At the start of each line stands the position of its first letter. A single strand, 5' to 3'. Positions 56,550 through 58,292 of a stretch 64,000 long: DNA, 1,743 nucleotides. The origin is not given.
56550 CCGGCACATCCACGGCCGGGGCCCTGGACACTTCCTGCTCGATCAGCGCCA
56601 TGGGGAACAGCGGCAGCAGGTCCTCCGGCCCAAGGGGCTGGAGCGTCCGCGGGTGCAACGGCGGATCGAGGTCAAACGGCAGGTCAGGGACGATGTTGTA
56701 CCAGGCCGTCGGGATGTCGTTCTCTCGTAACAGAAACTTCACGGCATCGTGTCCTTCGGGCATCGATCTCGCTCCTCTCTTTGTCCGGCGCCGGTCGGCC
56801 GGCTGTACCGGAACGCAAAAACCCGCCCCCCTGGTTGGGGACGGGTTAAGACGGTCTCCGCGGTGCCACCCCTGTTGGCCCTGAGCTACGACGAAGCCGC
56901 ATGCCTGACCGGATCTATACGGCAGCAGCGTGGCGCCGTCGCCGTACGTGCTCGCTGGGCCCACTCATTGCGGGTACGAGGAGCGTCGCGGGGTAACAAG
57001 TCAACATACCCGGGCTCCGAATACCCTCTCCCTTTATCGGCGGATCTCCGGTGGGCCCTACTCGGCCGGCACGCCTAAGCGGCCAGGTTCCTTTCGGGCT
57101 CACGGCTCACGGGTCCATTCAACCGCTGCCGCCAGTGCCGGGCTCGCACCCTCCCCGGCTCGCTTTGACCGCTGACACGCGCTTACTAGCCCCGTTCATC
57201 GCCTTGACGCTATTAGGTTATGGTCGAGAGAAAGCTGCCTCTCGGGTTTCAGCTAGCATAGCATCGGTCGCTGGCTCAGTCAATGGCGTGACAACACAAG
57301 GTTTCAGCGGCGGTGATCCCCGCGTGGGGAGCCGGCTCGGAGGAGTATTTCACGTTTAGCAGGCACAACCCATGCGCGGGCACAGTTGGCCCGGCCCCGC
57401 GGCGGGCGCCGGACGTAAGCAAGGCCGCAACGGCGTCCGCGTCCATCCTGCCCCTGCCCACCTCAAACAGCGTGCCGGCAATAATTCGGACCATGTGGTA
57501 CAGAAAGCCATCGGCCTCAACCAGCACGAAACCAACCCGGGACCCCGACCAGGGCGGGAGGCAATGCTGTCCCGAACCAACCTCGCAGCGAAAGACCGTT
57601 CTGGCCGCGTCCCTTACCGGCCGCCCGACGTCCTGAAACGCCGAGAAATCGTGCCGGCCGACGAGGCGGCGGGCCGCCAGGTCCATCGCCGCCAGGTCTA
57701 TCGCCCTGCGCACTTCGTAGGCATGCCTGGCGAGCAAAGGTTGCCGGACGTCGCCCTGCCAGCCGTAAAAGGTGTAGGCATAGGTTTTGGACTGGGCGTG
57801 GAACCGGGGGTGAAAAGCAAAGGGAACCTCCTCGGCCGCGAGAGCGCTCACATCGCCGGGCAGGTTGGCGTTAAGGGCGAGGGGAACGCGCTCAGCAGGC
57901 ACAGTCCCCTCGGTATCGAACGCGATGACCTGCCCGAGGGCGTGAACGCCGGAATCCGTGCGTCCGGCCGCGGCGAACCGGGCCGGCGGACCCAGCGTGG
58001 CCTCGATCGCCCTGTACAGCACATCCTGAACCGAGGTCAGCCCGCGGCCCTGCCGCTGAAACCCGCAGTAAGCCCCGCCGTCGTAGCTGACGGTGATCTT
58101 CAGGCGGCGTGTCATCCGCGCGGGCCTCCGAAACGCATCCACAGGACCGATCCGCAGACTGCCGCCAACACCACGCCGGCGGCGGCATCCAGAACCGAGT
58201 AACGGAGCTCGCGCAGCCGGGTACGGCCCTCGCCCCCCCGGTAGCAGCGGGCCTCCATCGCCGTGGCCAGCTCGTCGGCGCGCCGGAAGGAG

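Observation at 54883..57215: Tryptophan T-box riboswitch controlling a trpB2 + ParB/Srx-fold gene pair inserted inside the conserved truA-rplM ribosomal block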

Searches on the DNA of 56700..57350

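Call 4: search_rna_families(source=window, start=56700, end=57350, threshold=evalue, max_evalue=10, show_alignments=4)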
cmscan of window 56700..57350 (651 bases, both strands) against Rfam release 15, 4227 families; matches with E-value up to 10: 2.
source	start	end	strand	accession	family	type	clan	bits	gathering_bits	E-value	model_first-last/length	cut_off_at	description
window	56834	57208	-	RF00230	T-box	Cis-reg; leader;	-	60.3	93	1.3e-12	1-219/219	no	T-box leader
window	56732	56842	+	RF01721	Pseudomon-groES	Cis-reg;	-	16.4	50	1.8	1-111/111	no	Pseudomon-groES RNA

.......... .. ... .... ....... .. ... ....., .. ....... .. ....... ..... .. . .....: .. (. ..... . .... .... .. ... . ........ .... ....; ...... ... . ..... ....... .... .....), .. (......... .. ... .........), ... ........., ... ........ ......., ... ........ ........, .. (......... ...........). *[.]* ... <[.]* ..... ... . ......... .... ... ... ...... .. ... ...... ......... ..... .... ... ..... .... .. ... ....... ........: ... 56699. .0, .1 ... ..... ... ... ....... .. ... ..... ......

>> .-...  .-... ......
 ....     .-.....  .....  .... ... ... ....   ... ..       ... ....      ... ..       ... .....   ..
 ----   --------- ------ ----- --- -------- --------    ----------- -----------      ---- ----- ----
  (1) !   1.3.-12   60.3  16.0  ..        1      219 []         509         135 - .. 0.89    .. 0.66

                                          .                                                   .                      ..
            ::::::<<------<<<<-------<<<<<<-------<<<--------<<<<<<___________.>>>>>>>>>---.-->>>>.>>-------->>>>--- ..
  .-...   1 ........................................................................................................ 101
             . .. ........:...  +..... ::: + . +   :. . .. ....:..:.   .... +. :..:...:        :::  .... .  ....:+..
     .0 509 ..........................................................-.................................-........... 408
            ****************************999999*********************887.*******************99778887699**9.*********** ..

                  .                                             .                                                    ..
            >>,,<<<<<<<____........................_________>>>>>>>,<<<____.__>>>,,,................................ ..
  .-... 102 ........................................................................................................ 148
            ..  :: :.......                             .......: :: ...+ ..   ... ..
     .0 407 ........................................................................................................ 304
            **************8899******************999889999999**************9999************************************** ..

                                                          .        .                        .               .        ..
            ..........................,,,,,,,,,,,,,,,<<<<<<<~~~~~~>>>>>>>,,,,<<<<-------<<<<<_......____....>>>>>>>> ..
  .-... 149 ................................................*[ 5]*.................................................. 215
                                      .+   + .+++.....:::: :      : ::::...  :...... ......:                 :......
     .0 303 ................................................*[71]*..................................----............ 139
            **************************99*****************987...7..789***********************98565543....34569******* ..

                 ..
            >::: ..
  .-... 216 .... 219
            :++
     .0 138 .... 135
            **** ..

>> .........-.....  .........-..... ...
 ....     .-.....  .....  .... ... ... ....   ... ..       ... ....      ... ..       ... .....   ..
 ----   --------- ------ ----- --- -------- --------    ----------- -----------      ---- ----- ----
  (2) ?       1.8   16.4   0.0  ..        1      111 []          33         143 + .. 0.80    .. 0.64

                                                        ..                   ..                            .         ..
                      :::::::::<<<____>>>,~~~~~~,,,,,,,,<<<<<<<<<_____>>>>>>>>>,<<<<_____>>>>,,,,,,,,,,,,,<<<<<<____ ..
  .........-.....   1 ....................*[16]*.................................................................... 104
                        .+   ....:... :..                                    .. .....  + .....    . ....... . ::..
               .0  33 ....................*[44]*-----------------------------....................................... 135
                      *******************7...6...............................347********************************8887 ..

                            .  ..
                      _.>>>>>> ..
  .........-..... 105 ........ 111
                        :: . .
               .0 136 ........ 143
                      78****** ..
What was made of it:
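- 56834..57208 (-): T-box leader comprising Stem I, the Stem II region, Stem III and the antiterminator. It is unusually long because of insertions of 24, 58 and 71 nt. Call 4: RF00230 at 60.3 bits, E 1.3e-12, model positions 1-219.
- Checked: The Rfam T-box model RF00230 matches window 57208..56834 on the minus strand over its full length (model positions 1-219), with E 1.3e-12 and 60.3 bits (call 4).
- RF00230 matches at E 1.3e-12 over the full model (call 4).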

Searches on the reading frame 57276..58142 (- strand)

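Call 5: search_protein_families(library=pfam, proteins=[window:57276-58142:-], max_evalue=0.01)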
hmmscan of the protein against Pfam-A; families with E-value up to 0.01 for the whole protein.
window:57276-58142:- (288 aa): 1 family
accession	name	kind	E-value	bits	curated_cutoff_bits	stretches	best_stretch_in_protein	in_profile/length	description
PF01416.25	PseudoU_synth_1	-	2.9e-39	134.3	23.3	2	156-267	1-108/108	tRNA pseudouridine synthase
